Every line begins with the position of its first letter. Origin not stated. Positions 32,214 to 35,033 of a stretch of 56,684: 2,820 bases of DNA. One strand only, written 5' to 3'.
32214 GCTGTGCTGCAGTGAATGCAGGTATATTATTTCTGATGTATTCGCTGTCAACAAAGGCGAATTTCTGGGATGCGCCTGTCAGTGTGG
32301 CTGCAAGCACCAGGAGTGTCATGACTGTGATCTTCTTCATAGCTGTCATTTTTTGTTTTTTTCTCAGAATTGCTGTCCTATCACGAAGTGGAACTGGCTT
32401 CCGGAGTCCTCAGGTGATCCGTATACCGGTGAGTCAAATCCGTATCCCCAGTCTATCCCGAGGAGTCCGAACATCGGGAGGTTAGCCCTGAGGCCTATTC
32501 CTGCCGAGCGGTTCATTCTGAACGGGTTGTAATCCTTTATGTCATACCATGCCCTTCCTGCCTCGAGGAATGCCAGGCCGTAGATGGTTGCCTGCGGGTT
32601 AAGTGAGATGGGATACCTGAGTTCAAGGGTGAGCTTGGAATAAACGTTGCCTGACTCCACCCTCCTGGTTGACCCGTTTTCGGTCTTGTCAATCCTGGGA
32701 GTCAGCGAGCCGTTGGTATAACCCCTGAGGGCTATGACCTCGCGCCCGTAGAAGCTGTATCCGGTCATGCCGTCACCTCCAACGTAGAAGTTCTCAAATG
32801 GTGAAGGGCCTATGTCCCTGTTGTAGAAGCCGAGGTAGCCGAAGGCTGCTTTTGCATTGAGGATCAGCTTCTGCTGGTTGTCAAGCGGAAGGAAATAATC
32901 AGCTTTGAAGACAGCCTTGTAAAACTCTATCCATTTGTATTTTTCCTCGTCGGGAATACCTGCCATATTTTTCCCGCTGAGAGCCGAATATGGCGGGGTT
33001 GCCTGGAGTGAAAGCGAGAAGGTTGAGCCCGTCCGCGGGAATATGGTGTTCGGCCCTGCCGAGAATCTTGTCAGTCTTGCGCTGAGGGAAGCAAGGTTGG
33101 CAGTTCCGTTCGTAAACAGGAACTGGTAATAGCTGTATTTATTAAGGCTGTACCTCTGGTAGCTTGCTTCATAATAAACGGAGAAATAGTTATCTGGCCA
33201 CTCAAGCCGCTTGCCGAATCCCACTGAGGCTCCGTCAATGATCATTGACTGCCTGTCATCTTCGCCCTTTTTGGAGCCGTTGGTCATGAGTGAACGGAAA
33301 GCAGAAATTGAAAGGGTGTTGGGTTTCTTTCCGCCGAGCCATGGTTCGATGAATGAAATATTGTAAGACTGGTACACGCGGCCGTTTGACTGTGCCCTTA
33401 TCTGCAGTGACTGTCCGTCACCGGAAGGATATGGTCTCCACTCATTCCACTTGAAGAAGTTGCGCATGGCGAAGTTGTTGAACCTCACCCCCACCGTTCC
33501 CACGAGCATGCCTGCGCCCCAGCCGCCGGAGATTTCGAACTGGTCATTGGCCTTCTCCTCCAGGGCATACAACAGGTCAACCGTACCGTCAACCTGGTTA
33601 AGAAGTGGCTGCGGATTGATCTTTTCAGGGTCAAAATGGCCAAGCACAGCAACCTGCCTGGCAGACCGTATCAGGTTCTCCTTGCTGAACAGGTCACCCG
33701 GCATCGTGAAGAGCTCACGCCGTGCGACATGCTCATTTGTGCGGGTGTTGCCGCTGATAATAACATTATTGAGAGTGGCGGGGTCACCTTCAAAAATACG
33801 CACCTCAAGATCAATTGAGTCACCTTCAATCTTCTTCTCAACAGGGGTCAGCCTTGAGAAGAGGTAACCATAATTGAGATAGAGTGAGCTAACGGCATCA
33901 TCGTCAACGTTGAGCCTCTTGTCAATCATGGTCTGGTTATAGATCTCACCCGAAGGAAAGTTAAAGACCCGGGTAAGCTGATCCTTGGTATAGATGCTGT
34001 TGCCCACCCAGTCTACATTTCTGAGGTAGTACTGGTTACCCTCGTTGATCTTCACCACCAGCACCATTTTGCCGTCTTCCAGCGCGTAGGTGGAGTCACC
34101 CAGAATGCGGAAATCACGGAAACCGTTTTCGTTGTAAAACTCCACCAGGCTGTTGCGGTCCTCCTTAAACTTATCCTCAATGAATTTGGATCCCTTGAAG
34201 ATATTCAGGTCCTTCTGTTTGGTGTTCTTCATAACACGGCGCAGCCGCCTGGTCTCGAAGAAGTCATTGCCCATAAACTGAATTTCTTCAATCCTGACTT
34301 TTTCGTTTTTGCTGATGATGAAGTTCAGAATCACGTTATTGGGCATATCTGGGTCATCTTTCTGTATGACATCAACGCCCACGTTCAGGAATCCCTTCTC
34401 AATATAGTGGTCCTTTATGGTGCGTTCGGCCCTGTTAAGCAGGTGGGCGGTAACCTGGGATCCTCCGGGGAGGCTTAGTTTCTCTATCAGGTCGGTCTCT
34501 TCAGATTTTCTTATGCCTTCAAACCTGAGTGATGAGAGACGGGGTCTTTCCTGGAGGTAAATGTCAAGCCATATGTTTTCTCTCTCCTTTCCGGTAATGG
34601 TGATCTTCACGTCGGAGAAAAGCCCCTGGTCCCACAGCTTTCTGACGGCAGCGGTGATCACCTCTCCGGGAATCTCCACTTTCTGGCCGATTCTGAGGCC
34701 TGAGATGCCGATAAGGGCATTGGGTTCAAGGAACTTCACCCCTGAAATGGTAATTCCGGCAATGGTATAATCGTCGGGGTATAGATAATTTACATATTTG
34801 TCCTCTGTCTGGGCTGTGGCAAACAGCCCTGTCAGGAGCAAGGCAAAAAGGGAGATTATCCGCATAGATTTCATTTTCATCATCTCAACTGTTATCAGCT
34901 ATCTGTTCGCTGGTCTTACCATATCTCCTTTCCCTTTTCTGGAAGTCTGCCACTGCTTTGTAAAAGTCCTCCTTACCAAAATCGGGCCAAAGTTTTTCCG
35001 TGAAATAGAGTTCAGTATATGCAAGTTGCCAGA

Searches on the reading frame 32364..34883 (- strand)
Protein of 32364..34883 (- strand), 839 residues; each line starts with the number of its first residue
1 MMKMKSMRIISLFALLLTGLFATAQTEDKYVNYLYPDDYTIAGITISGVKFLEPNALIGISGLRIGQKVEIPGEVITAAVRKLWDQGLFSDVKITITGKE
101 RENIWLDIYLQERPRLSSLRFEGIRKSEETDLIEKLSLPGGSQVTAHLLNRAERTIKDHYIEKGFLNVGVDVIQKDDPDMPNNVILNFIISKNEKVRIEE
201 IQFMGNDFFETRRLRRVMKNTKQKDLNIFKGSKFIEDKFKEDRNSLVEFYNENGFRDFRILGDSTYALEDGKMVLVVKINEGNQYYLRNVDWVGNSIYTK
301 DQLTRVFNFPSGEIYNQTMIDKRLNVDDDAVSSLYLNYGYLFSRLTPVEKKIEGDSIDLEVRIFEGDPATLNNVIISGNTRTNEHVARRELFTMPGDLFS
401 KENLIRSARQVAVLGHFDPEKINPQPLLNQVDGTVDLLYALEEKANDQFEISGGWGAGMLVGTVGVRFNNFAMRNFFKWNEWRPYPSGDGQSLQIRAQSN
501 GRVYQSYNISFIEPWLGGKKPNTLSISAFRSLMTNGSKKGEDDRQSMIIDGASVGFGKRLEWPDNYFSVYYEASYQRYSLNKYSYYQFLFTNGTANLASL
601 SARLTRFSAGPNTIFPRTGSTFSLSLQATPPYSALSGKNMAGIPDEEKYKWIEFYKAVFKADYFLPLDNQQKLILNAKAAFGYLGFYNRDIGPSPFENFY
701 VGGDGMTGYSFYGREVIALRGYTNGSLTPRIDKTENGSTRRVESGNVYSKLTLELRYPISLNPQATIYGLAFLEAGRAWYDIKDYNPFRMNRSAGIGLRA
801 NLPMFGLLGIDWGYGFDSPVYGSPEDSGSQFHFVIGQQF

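Call 84: search_protein_families(library=pfam, proteins=[window:32364-34883:-], max_evalue=0.001)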
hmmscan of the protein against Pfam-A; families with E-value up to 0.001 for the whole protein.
window:32364-34883:- (839 aa): 3 families
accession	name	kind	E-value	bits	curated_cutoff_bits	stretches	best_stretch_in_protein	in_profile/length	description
PF07244.20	POTRA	-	1.5e-39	135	21.3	4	370-444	2-79/79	Surface antigen variable number repeat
PF01103.29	Omp85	-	3.9e-32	112.5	24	1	488-839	4-325/325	Omp85 superfamily domain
PF08479.16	POTRA_2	-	3.6e-09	36.8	24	0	116-172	3-59/76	POTRA domain, ShlB-type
